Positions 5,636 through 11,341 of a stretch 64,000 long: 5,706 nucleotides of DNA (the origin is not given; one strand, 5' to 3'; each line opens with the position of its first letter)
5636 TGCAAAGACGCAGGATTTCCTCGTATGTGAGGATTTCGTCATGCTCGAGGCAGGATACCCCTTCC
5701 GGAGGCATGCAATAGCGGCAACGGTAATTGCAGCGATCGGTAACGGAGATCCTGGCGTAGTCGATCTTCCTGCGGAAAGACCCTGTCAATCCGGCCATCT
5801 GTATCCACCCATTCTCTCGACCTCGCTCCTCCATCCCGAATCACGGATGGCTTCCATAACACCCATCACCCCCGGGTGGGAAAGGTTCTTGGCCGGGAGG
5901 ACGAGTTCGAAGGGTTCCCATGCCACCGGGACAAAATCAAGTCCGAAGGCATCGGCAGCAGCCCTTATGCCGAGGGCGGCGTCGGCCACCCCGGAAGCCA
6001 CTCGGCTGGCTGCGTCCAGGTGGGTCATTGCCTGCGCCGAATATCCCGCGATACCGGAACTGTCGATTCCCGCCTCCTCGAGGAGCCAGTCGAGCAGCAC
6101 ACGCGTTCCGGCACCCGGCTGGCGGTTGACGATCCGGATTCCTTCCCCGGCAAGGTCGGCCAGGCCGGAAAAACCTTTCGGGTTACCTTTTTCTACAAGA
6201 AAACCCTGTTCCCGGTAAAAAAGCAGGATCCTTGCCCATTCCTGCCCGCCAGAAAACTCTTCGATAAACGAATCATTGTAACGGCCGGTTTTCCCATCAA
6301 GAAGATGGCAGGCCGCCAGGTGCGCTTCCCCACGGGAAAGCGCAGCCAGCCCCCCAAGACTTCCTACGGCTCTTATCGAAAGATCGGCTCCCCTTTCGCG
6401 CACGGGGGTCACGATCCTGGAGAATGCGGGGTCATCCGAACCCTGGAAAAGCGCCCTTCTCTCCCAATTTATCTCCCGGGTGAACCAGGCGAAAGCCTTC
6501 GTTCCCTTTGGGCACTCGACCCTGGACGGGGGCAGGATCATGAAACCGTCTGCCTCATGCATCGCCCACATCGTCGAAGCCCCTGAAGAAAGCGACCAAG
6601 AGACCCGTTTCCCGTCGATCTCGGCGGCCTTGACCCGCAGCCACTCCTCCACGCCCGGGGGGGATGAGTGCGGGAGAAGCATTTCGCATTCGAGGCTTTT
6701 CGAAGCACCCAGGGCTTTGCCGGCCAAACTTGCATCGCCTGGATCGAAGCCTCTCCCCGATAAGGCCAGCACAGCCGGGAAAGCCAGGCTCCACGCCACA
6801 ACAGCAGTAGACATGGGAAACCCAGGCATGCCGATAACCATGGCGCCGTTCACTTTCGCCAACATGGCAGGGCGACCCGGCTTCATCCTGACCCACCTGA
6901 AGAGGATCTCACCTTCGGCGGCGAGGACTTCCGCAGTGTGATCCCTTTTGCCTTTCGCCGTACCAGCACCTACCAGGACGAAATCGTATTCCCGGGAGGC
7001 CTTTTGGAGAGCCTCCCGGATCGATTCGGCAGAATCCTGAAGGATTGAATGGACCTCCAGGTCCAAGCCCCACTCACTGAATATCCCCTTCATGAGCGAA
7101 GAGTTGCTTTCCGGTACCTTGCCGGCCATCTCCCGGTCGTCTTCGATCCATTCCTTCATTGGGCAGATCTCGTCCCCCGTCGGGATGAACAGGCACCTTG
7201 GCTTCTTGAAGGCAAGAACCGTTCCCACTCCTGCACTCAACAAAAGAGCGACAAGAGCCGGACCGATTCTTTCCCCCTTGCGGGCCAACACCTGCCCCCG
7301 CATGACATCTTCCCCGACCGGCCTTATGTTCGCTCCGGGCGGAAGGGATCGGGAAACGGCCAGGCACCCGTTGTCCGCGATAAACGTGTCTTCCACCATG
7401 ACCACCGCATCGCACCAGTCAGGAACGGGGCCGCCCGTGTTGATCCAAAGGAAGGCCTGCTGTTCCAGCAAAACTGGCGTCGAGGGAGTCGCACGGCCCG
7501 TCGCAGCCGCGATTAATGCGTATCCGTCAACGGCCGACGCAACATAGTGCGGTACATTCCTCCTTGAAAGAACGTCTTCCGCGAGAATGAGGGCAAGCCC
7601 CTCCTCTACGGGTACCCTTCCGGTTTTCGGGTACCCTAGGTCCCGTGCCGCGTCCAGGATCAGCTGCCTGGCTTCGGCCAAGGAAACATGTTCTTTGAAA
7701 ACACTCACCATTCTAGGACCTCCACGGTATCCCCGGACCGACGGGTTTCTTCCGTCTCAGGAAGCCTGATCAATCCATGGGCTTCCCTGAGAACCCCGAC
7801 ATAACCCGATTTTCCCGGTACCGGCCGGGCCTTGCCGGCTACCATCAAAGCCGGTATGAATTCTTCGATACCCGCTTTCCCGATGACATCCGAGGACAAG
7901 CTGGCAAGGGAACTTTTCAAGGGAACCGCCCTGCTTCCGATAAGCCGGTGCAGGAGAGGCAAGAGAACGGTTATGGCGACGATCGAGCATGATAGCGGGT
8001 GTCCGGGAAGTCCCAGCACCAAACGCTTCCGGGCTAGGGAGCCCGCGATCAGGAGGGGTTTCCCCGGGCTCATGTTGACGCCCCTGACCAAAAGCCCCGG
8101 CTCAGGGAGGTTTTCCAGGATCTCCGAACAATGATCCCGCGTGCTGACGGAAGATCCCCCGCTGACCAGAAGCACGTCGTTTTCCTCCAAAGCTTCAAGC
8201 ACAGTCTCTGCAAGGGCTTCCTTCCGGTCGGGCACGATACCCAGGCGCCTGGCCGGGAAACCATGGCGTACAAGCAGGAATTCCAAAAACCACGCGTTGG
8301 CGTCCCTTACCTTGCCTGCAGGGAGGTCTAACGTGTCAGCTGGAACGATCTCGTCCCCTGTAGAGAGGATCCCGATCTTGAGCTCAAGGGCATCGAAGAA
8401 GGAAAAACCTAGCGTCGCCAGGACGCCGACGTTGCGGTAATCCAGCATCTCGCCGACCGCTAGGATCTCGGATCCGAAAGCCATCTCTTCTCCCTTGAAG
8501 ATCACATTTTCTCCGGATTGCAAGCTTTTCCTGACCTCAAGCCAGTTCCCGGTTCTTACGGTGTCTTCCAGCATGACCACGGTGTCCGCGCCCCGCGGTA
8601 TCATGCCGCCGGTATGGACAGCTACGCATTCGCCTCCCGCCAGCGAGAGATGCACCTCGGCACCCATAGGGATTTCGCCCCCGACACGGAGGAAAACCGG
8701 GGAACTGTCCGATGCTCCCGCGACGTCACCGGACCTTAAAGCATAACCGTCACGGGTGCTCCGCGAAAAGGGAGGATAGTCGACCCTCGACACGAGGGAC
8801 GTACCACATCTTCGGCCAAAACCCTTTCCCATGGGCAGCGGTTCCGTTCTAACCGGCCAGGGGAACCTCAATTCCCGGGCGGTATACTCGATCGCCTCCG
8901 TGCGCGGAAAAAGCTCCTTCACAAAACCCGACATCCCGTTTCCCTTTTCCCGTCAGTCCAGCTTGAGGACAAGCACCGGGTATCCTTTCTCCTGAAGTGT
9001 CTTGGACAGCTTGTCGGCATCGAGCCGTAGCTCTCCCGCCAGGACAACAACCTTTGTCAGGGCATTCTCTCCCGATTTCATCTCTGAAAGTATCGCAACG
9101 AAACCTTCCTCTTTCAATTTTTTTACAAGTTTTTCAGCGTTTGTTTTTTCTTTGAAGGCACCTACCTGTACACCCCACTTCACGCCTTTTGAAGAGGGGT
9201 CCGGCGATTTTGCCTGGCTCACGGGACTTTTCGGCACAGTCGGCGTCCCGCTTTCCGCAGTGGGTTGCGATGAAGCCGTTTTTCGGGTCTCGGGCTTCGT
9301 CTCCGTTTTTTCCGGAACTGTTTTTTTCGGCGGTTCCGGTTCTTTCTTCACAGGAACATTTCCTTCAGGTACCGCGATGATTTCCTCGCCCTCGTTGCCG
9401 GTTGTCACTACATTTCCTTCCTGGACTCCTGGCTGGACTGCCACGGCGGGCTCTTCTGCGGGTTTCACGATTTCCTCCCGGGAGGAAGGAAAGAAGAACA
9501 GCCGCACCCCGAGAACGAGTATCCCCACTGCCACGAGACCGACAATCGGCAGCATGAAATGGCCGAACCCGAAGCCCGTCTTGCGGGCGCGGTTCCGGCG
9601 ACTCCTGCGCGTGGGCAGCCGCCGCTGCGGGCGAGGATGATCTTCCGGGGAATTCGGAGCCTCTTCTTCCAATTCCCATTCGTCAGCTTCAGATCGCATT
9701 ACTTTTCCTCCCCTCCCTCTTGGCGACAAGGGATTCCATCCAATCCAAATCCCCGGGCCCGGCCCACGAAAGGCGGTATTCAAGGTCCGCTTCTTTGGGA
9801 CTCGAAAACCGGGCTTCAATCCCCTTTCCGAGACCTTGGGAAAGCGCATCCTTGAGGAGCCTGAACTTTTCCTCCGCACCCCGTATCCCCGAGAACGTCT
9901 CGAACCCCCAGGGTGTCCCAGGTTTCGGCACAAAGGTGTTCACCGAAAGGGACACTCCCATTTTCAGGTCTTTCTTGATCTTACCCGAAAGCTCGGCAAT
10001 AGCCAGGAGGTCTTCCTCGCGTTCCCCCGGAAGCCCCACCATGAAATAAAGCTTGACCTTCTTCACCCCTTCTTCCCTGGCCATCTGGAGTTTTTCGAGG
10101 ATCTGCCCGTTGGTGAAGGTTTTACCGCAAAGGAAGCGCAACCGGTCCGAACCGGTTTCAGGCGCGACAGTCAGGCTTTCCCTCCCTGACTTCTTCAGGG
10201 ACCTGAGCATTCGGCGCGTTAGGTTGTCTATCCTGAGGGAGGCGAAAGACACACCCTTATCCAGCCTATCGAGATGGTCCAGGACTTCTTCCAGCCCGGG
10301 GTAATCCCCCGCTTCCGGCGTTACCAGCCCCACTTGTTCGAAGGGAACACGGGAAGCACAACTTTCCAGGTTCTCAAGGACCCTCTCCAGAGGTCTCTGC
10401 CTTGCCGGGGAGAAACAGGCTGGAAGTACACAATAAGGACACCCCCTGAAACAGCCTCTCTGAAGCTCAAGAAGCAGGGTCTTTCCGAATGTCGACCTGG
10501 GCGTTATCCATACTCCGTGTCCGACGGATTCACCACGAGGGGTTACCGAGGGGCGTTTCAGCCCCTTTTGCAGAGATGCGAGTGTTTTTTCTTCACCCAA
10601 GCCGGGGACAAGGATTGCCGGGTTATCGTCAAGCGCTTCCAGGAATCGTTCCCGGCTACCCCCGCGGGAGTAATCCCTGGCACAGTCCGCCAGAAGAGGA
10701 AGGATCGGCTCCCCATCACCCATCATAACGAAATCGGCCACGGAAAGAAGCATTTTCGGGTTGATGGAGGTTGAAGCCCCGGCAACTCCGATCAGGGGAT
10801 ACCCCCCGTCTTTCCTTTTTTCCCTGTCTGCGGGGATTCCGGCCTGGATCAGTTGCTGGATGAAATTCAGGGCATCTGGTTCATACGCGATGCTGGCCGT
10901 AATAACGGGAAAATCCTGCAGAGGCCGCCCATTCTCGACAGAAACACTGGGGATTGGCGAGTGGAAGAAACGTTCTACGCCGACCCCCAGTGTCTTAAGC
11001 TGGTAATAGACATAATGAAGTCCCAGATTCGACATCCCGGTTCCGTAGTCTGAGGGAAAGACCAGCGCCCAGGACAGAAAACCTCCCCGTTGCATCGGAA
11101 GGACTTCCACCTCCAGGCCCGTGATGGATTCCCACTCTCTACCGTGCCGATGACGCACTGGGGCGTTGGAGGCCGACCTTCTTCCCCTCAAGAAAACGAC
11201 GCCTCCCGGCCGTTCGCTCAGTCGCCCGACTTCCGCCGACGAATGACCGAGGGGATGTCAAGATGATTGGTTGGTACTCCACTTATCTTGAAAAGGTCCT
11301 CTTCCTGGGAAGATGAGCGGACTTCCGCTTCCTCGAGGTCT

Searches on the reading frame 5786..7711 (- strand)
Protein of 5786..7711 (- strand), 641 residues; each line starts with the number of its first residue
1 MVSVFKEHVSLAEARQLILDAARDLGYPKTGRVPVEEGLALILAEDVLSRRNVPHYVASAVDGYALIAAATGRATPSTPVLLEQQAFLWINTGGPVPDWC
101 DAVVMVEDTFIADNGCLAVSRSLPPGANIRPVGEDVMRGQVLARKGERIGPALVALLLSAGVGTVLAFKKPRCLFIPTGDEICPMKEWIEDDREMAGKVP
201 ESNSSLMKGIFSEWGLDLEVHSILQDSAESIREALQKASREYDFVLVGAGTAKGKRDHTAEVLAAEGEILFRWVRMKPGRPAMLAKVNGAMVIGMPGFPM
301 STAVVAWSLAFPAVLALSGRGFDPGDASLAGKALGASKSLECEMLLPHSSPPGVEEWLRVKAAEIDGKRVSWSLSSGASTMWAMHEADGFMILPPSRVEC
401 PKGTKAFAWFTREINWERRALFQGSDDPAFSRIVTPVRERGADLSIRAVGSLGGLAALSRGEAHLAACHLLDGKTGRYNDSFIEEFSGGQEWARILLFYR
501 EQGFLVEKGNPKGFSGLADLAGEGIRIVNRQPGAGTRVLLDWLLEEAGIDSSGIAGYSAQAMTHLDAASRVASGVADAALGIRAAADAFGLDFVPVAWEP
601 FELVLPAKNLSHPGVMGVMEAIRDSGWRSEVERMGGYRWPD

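Call 17: search_protein_families(library=pfam, proteins=[window:5786-7711:-], max_evalue=0.00001)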
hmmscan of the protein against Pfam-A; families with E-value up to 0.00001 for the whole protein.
window:5786-7711:- (641 aa): 3 families
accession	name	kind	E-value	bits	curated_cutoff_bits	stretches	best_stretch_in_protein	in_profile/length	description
PF12727.12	PBP_like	-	8.7e-64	214.7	27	1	440-622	9-192/193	PBP superfamily domain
PF03453.22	MoeA_N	-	4.8e-38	130.8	30.8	1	9-161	1-160/160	MoeA N-terminal region (domain I and II)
PF00994.29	MoCF_biosynth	-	1.3e-23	83.7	26.6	1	176-314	3-142/144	Probable molybdopterin binding domain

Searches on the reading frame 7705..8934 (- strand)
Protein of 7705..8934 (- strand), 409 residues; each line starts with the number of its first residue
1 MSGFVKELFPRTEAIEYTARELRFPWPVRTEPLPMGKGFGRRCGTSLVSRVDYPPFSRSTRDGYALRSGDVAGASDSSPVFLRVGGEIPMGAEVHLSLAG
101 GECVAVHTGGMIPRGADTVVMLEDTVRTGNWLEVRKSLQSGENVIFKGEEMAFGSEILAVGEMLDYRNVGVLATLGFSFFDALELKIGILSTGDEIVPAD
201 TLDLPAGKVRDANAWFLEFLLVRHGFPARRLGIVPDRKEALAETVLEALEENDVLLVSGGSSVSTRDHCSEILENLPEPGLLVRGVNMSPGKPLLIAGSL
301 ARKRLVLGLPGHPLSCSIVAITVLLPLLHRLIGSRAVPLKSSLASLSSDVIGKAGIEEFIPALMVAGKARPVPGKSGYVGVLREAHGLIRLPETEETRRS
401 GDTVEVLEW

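Call 17: search_protein_families(library=pfam, proteins=[window:7705-8934:-], max_evalue=0.00001)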
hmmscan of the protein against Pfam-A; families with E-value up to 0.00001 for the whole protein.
window:7705-8934:- (409 aa): 3 families
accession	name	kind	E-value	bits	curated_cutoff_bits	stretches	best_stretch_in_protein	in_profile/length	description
PF03453.22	MoeA_N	-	3.7e-34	118.1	30.8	1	14-176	6-160/160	MoeA N-terminal region (domain I and II)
PF00994.29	MoCF_biosynth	-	1.5e-25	90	26.6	1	188-329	1-143/144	Probable molybdopterin binding domain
PF03454.20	MoeA_C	-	7e-09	36.2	22.1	1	345-409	3-72/72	MoeA C-terminal region (domain IV)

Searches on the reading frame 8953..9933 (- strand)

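Call 17: search_protein_families(library=pfam, proteins=[window:8953-9933:-], max_evalue=0.00001)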
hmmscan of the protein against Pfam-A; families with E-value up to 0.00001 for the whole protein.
window:8953-9933:- (326 aa): 1 family
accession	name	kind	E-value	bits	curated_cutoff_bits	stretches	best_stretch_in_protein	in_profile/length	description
PF05036.18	SPOR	-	4.4e-09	37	21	1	251-318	3-70/76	SPOR domain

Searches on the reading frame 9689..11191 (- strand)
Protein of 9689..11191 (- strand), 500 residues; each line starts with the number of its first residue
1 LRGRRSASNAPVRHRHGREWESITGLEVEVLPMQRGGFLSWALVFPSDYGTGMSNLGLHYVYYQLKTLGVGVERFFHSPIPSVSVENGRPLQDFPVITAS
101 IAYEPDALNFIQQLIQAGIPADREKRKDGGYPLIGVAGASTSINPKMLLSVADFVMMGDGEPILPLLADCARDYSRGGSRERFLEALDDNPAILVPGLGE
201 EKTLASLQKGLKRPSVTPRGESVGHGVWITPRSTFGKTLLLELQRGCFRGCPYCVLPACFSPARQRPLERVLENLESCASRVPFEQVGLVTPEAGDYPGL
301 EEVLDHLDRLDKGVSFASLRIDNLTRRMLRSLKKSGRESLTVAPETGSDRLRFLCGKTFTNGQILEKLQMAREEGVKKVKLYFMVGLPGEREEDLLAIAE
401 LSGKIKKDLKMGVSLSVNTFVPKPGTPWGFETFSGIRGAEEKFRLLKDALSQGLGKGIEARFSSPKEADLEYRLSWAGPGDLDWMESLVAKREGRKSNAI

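Call 17: search_protein_families(library=pfam, proteins=[window:9689-11191:-], max_evalue=0.00001)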
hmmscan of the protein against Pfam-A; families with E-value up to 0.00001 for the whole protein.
window:9689-11191:- (500 aa): 2 families
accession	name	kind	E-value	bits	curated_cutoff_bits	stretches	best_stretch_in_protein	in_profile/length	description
PF04055.27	Radical_SAM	-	2.2e-21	77.2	29.5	1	242-401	2-165/166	Radical SAM superfamily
PF19864.5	Radical_SAM_N2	-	5e-21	75.2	29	1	78-196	34-151/151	Radical SAM proteins, N-terminal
